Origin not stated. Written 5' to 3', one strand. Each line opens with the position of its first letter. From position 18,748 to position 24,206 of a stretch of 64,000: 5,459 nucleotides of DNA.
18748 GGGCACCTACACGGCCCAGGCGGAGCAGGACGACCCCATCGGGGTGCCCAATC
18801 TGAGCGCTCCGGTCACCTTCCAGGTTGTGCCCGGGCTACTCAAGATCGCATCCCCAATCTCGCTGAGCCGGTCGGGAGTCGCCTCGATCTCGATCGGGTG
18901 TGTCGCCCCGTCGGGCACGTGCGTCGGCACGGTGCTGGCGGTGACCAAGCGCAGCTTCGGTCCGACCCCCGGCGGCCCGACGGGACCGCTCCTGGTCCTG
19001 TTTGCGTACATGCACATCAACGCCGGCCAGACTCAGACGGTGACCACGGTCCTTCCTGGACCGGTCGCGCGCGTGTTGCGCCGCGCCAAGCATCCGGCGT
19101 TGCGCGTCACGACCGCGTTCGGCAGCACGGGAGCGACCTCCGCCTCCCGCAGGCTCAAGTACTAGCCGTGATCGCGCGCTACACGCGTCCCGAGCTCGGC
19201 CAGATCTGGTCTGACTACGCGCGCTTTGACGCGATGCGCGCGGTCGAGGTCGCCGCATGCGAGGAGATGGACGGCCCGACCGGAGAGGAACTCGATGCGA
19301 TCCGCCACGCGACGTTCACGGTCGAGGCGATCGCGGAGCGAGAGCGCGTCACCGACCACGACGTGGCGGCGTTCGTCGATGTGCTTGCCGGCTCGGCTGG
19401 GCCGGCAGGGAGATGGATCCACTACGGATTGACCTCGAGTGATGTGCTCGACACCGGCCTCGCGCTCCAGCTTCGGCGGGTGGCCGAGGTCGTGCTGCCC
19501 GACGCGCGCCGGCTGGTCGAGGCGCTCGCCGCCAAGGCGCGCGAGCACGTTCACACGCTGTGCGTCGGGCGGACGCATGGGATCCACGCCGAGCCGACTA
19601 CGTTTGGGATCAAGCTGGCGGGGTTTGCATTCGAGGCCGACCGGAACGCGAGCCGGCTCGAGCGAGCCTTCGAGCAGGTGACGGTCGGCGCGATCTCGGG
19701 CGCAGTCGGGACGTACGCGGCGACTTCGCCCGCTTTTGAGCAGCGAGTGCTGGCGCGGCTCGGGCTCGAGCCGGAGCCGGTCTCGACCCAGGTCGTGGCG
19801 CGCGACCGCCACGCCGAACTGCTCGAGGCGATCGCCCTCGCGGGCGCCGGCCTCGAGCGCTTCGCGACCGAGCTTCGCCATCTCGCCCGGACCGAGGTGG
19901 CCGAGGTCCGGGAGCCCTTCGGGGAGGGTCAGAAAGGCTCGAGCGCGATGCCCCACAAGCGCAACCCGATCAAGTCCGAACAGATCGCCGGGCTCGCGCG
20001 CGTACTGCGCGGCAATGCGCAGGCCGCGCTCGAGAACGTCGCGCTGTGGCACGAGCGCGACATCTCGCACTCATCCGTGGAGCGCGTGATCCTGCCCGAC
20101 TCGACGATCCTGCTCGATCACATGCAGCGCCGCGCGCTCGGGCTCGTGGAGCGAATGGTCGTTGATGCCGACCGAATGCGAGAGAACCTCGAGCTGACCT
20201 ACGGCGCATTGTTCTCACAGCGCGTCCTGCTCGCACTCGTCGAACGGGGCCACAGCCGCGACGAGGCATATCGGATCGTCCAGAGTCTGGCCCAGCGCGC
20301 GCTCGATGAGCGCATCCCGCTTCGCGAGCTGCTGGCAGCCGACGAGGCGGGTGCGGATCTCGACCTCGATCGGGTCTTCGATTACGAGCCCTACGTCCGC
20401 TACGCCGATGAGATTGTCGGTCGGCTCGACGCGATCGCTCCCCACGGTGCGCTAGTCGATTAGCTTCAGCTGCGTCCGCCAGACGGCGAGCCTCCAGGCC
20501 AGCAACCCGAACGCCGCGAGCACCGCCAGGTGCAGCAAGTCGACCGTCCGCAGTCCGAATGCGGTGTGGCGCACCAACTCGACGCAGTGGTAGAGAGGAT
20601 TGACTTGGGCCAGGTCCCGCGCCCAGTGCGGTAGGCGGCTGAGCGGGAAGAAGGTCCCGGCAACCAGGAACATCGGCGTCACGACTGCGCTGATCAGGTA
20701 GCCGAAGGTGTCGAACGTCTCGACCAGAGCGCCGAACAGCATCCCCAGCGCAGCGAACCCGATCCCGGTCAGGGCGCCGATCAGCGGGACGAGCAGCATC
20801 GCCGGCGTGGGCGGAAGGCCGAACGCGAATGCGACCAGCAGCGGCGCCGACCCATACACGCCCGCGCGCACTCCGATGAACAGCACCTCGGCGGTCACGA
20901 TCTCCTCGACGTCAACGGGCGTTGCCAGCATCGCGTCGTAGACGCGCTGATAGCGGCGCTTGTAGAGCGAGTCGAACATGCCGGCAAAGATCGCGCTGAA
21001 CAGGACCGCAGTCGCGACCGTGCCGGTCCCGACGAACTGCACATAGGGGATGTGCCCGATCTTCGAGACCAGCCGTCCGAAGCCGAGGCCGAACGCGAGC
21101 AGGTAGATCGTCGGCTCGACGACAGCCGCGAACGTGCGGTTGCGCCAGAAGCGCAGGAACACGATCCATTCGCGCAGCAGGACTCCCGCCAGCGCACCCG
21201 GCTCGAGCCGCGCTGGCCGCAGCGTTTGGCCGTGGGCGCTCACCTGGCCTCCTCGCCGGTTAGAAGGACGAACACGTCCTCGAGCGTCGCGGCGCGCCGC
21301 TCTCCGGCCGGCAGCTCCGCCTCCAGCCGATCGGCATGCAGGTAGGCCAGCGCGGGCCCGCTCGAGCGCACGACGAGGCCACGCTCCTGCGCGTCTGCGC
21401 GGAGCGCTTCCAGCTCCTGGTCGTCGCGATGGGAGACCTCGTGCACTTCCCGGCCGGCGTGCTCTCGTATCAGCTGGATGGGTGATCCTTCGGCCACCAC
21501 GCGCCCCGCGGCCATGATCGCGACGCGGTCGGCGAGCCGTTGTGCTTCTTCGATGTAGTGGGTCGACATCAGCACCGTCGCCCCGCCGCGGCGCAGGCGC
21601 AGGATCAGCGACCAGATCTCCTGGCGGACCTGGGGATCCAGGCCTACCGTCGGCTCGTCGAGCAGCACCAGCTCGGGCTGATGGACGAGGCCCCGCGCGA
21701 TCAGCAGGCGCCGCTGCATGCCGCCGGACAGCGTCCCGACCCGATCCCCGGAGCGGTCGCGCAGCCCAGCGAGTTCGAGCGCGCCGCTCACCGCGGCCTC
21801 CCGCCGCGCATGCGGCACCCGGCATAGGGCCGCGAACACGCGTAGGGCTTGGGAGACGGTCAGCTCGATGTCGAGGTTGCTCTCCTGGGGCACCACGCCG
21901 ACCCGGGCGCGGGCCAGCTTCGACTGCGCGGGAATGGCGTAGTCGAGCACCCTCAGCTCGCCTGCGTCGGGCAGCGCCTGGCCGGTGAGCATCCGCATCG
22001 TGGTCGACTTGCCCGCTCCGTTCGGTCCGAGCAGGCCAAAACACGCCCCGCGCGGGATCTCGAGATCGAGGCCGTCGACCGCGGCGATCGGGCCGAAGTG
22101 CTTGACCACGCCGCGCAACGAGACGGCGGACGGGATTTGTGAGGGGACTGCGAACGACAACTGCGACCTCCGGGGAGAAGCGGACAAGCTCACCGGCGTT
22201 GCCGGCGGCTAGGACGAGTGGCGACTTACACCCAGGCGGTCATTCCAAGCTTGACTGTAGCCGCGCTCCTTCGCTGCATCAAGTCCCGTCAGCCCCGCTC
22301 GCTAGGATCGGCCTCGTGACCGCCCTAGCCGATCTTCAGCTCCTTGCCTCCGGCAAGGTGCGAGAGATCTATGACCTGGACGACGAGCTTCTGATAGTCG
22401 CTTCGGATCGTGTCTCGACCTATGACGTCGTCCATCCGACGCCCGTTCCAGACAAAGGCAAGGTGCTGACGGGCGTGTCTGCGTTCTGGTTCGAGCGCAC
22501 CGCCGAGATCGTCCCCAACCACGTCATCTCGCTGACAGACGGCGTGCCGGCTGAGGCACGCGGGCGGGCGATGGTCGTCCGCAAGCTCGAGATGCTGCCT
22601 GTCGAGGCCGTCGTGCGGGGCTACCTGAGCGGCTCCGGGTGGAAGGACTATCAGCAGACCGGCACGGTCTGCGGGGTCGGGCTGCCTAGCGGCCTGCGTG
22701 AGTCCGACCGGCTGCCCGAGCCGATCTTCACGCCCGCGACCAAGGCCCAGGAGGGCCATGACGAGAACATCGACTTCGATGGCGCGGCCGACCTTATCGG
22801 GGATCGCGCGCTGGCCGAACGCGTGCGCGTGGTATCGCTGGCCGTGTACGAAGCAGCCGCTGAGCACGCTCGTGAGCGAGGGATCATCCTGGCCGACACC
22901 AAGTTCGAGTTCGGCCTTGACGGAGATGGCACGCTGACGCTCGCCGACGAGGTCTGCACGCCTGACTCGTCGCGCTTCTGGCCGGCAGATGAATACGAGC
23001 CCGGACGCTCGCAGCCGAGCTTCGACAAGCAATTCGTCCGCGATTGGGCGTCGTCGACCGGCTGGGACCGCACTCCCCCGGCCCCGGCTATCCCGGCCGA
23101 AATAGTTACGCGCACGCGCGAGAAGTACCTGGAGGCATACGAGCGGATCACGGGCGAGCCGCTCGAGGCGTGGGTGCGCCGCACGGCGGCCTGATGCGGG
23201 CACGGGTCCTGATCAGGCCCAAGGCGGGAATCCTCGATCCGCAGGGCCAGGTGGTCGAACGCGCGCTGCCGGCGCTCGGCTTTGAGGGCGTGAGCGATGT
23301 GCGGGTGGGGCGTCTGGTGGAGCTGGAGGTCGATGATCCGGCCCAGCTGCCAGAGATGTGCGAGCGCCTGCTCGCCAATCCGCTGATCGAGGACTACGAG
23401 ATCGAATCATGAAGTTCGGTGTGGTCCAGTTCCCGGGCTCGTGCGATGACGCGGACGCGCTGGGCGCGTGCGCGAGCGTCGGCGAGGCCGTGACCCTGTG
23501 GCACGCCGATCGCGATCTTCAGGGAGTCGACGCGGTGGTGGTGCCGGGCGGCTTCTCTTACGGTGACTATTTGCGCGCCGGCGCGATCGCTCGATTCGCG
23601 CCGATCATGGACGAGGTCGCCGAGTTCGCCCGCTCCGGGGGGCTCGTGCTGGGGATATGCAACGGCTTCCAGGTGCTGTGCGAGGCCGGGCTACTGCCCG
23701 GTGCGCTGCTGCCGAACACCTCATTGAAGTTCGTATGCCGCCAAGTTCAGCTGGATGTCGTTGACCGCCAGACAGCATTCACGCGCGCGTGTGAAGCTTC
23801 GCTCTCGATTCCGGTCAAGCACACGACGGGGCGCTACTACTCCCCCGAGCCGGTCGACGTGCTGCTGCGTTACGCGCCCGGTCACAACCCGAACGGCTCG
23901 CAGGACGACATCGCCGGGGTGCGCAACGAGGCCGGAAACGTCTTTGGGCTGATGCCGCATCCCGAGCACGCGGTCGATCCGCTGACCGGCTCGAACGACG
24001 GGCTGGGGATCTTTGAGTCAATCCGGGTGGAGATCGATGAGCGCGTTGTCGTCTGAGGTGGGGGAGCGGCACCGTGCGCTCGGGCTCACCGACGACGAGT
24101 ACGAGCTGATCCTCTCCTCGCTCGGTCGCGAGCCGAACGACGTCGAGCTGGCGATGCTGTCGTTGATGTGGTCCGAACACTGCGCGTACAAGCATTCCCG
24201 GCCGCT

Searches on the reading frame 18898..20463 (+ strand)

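Call 33: search_protein_families(library=pfam, proteins=[window:18898-20463:+], max_evalue=0.001)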
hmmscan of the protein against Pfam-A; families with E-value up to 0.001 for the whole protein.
window:18898-20463:+ (521 aa): 2 families
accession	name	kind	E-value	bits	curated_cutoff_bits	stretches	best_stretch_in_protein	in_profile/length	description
PF00206.25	Lyase_1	-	9.1e-50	170.3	27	1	159-371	87-311/312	Lyase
PF10397.14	ADSL_C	-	6.2e-19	68.5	32.7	1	436-509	1-78/79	Adenylosuccinate lyase C-terminus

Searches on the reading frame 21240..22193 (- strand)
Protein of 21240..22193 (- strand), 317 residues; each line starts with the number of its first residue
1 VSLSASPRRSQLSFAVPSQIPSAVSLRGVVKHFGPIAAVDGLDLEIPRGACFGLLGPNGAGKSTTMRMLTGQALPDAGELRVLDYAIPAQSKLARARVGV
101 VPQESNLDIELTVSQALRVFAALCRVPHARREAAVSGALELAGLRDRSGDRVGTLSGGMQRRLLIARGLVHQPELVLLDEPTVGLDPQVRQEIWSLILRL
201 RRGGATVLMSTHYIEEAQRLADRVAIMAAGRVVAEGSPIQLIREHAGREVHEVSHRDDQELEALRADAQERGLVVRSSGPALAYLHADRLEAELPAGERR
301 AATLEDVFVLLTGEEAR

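Call 33: search_protein_families(library=pfam, proteins=[window:21240-22193:-], max_evalue=0.001)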
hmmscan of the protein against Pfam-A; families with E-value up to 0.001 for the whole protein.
window:21240-22193:- (317 aa): 2 families
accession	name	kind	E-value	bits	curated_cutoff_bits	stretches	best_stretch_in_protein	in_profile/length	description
PF00005.33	ABC_tran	-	2.8e-31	109.4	25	1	40-182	2-136/137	ABC transporter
PF13304.12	AAA_21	-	3.5e-10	40.9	27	1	155-212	238-298/304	AAA domain, putative AbiEii toxin, Type IV TA system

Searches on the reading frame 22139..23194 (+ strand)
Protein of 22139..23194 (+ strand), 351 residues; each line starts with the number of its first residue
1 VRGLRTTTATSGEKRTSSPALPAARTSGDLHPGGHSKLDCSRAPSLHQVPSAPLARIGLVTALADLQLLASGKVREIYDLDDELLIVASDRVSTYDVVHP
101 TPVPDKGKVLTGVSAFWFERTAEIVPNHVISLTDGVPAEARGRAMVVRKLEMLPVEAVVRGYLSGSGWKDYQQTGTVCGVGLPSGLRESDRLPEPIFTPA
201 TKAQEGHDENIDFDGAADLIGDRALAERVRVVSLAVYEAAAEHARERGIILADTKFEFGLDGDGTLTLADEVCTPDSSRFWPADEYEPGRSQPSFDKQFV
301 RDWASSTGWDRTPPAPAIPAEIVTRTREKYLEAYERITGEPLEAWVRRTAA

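Call 33: search_protein_families(library=pfam, proteins=[window:22139-23194:+], max_evalue=0.001)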
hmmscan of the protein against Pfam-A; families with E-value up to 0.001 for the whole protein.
window:22139-23194:+ (351 aa): 1 family
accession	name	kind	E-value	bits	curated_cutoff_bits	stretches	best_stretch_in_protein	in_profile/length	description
PF01259.24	SAICAR_synt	-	1.7e-78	264.1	20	1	69-313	2-230/233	SAICAR synthetase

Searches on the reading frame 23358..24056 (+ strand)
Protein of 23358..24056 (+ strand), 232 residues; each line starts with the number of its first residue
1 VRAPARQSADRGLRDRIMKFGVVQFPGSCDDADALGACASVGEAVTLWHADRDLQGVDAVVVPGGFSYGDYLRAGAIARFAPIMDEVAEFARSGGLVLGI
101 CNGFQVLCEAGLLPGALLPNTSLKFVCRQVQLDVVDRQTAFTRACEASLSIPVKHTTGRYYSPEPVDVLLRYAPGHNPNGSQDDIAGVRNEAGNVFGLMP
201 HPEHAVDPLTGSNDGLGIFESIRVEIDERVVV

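Call 33: search_protein_families(library=pfam, proteins=[window:23358-24056:+], max_evalue=0.001)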
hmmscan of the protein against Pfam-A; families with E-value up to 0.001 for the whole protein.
window:23358-24056:+ (232 aa): 4 families
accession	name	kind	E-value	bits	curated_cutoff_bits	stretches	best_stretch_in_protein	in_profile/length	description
PF13507.12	GATase_5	-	1.6e-31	109.8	27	1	22-210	6-234/260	CobB/CobQ-like glutamine amidotransferase domain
PF07685.20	GATase_3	-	6.3e-09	36.2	27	1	31-109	15-90/196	CobB/CobQ-like glutamine amidotransferase domain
PF01965.30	DJ-1_PfpI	-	2.7e-07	31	26.6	1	54-116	59-116/165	DJ-1/PfpI family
PF00117.34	GATase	-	0.00096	19.3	22.8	0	50-205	29-174/190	Glutamine amidotransferase class-I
